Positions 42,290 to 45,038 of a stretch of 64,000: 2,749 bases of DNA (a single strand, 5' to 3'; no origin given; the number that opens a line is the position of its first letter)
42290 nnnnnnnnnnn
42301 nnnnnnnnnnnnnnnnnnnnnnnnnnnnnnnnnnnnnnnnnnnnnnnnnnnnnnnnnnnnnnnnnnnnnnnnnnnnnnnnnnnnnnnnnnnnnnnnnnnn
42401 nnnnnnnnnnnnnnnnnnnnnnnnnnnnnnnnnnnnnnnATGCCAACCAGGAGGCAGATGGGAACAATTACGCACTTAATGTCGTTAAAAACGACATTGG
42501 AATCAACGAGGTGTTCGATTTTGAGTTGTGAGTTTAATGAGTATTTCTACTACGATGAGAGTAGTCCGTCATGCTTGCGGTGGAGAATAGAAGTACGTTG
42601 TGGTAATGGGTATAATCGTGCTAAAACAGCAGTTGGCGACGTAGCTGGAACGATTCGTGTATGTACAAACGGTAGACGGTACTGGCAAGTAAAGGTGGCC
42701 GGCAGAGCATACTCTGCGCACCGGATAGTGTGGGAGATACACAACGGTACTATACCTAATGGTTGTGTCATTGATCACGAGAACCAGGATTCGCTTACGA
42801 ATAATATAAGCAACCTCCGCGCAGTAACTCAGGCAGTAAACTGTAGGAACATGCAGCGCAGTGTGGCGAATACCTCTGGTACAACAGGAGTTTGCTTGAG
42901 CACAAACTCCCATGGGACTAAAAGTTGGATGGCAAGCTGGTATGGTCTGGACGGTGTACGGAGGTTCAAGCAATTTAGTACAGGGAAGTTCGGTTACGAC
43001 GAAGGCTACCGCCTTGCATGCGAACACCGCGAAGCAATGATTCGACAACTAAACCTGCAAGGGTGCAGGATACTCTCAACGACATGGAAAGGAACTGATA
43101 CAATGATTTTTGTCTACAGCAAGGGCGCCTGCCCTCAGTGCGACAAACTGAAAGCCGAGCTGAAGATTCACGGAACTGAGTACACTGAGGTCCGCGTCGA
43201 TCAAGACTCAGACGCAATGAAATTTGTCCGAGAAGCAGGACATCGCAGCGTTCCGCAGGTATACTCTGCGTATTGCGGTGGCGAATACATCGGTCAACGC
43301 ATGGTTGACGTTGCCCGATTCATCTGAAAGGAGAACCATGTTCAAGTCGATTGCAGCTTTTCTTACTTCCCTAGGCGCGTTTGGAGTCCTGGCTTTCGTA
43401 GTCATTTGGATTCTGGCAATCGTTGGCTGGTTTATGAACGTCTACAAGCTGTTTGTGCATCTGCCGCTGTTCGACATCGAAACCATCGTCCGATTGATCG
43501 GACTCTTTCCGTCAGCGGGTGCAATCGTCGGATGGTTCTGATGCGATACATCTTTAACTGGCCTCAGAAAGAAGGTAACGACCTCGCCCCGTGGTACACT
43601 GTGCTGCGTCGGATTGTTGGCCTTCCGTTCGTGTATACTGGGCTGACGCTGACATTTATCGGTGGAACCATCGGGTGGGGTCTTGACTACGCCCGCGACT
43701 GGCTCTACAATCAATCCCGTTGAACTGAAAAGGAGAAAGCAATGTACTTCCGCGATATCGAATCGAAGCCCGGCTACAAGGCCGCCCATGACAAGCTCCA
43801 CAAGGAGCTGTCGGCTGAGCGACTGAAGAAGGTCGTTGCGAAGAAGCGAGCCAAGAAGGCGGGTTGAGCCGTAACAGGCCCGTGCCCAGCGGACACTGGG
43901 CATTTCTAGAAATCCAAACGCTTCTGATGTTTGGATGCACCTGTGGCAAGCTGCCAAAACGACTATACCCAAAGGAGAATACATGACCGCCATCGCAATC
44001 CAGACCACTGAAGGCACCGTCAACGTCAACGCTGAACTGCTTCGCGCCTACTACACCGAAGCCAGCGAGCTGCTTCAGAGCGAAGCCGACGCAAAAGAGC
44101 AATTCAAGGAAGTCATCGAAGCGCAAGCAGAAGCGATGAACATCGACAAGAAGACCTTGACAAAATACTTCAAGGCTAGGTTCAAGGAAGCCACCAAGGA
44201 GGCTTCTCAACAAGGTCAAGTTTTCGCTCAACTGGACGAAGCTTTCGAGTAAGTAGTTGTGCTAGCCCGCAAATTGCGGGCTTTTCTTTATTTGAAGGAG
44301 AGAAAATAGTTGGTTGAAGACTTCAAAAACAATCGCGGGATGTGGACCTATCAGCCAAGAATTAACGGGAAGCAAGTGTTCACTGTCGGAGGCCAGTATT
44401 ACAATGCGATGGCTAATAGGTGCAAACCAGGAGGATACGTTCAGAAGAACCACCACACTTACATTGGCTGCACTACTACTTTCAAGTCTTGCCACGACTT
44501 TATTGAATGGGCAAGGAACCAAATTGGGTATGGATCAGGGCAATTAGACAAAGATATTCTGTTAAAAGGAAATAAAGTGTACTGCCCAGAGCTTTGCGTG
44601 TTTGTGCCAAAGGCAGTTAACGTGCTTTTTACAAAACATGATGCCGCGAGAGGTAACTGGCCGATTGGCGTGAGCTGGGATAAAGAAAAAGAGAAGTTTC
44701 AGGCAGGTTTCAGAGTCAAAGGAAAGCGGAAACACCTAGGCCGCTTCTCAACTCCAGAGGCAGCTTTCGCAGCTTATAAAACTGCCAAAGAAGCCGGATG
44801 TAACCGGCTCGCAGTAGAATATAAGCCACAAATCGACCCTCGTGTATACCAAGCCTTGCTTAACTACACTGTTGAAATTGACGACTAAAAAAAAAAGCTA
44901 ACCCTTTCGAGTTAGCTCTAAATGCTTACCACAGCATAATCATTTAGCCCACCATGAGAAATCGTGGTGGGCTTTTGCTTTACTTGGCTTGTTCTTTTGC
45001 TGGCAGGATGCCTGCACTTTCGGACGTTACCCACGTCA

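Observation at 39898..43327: Homing endonucleases have remodelled the ribonucleotide-reductase locus, leaving chimeric junctions with nrdA, nrdB and the glutaredoxin gene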

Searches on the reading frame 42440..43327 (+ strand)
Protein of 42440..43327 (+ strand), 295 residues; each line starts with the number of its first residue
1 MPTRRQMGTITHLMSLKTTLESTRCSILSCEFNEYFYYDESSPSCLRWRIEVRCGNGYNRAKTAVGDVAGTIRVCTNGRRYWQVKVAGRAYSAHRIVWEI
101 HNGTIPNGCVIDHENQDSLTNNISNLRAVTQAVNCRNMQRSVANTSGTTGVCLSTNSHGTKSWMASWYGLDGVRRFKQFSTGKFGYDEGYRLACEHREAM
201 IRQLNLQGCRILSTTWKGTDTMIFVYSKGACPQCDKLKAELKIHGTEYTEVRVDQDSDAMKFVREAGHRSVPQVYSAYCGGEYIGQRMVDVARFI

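Call 6: search_protein_families(library=pfam, proteins=[window:42440-43327:+], max_evalue=0.01)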
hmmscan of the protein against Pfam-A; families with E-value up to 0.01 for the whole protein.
window:42440-43327:+ (295 aa): 3 families
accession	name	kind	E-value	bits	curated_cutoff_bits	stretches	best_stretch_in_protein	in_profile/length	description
PF13392.12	HNH_3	-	6.6e-15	54.9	24.8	1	92-134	2-44/46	HNH endonuclease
PF00462.30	Glutaredoxin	-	3.9e-12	46.6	22.9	1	223-275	1-54/60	Glutaredoxin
PF00847.26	AP2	-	1.4e-08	35.3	33.3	1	160-201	12-52/54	AP2 domain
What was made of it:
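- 42521..43106 (+): HEG3 in its ancestral frame (TTG start inferred). After removing one G it ends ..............*, with its TGA overlapping the grx ATG (ATGA). The right junction lies in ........, which is both the H-G-K-E codons and the grx SD. Pfam HNH_3 6.6e-15 and AP2 1.4e-8 (call 6).
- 43103..43327 (+): Glutaredoxin gene with its own SD and ATG. Pfam Glutaredoxin 3.9e-12 (call 6).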

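Call 37: find_encoding_contigs(protein=window:42440-43327:+, flank=3000, max_places=8)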
Protein window:42440-43327:+ (295 aa): no gene with exactly this product is on record in the collection.

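Call 39: find_encoding_contigs(protein=window:42521-43324:+, flank=3000, max_places=8)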
Protein seq(268 aa) (268 aa): no gene with exactly this product is on record in the collection.

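Call 57: find_encoding_contigs(protein=window:42479-43327:+, flank=1500, max_places=8)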
Protein window:42479-43327:+ (282 aa): no gene with exactly this product is on record in the collection.

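Call 58: find_encoding_contigs(protein=window:42458-43327:+, flank=1500, max_places=8)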
Protein window:42458-43327:+ (289 aa): no gene with exactly this product is on record in the collection.
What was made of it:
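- Tried and rejected: Four start choices were tried and none is on record (calls 37, 39, 57, 58).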

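Call 59: find_homologous_proteins(query=window:42521-43324:+, max_evalue=1e-20)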
Query seq(268 aa) (268 aa): 66 proteins with E <= 1e-20 among 239 candidates.
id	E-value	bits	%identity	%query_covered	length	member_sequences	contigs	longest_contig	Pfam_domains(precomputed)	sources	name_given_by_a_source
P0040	1.0e-47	181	51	67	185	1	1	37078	PF00847.27,PF13392.13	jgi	jgi:hypothetical protein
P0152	1.5e-43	167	46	68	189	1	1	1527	PF00847.27,PF13392.13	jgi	jgi:hypothetical protein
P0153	3.8e-43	166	47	68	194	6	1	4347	PF00847.27,PF13392.13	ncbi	-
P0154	1.0e-41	161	45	68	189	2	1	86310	PF00847.27,PF13392.13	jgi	jgi:hypothetical protein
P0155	9.5e-41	158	46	68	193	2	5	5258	PF00847.27,PF13392.13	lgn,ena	-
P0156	2.5e-40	157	47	67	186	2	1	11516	PF00847.27,PF13392.13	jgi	-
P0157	2.8e-39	153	45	67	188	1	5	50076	PF00847.27,PF13392.13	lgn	-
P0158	5.1e-39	153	43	65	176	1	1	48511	PF00847.27,PF13392.13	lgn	-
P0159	1.8e-38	151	45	66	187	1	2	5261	PF00847.27,PF13392.13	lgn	-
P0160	1.9e-38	151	44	66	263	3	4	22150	PF00847.27,PF13392.13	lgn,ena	-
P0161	3.0e-38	150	45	68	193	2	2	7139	PF00847.27,PF13392.13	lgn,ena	-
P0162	3.6e-37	146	41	66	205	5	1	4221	PF00847.27,PF13392.13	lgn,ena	-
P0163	5.5e-37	146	45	67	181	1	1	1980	PF00847.27,PF13392.13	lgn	-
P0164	5.7e-37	146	45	65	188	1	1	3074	PF00847.27,PF13392.13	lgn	-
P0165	2.0e-36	144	46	66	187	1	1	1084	PF00847.27,PF13392.13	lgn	-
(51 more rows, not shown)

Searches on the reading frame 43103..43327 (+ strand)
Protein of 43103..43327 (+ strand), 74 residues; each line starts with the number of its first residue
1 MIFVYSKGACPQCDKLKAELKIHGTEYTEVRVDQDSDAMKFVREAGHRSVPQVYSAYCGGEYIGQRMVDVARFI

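Call 40: find_encoding_contigs(protein=window:43103-43327:+, flank=3000, max_places=10)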
Protein window:43103-43327:+ (74 aa): 13 contigs read that carry it; 4 places shown.
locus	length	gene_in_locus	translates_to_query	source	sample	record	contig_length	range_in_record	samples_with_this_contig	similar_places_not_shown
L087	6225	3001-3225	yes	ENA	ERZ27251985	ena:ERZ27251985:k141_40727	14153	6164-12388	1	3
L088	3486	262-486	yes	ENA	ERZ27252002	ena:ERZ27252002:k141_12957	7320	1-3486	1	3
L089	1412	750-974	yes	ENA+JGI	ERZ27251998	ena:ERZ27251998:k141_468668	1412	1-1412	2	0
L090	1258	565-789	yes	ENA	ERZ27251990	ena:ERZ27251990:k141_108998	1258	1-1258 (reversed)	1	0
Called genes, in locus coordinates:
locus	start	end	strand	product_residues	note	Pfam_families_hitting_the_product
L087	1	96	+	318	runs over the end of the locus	PF02867:Ribonuc_red_lgC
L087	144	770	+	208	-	PF13392:HNH_3, PF00847:AP2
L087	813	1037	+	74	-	-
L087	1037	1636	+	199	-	PF13392:HNH_3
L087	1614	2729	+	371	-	PF00268:Ribonuc_red_sm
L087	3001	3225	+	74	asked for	PF00462:Glutaredoxin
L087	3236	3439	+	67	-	-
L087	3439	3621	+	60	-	-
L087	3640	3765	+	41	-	-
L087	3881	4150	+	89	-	-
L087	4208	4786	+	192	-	-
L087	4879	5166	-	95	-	-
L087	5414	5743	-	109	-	PF16083:Phage_holin_3_3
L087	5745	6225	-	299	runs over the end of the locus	-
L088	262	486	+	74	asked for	PF00462:Glutaredoxin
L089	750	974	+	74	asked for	PF00462:Glutaredoxin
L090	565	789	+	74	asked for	PF00462:Glutaredoxin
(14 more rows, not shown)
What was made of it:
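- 43103..43327 (+): Called as a separate 74-aa gene on 13 contigs (call 40).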

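Call 50: search_protein_families(library=phrogs, proteins=[window:43103-43327:+], max_evalue=0.001)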
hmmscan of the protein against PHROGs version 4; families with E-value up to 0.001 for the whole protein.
window:43103-43327:+ (74 aa): 2 families
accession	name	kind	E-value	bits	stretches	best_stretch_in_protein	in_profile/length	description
phrog_22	-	DNA, RNA and nucleotide metabolism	1.6e-13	52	1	1-64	72-135/162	thioredoxin domain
phrog_86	-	DNA, RNA and nucleotide metabolism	1.5e-07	31.5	1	3-59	419-475/504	ribonucleoside diphosphate reductase small subunit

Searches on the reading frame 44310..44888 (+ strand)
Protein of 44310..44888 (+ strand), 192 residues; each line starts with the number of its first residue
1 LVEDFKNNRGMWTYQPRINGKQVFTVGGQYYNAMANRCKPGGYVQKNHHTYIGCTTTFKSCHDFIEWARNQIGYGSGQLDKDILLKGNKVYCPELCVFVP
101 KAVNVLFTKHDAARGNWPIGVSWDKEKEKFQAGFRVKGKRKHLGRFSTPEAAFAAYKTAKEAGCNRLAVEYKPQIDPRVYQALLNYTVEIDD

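Call 6: search_protein_families(library=pfam, proteins=[window:44310-44888:+], max_evalue=0.01)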
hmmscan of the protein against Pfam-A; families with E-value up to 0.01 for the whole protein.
window:44310-44888:+ (192 aa): 1 family
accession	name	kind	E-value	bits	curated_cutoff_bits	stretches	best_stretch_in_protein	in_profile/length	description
PF00847.26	AP2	-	8.8e-05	23.2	33.3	1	117-163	2-51/54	AP2 domain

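Call 50: search_protein_families(library=phrogs, proteins=[window:44310-44888:+], max_evalue=0.001)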
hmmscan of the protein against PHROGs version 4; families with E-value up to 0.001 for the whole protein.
window:44310-44888:+ (192 aa): 10 families
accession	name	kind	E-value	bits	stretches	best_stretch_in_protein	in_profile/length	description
phrog_953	-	DNA, RNA and nucleotide metabolism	1.2e-55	190.5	1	15-191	212-389/420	HNH endonuclease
phrog_374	-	DNA, RNA and nucleotide metabolism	3.6e-30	106.3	1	30-191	275-436/617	HNH endonuclease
phrog_30929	-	unknown function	2.4e-15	57.4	1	29-160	40-176/413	-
phrog_99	-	DNA, RNA and nucleotide metabolism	6e-11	43.6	1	120-161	217-257/383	HNH endonuclease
phrog_2081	-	DNA, RNA and nucleotide metabolism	3.5e-09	37.3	1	30-109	108-196/433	HNH endonuclease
phrog_4578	-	DNA, RNA and nucleotide metabolism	8.6e-07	29.9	1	120-161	71-112/130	HNH endonuclease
phrog_3593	-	DNA, RNA and nucleotide metabolism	8.2e-06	26.6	1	119-159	152-192/210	HNH endonuclease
phrog_13470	-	DNA, RNA and nucleotide metabolism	1.5e-05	26.2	1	119-161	98-140/152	HNH endonuclease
phrog_35306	-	unknown function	0.00037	21.8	1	120-161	33-74/90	-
phrog_24751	-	DNA, RNA and nucleotide metabolism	0.00091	20.4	0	123-160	16-53/65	HNH endonuclease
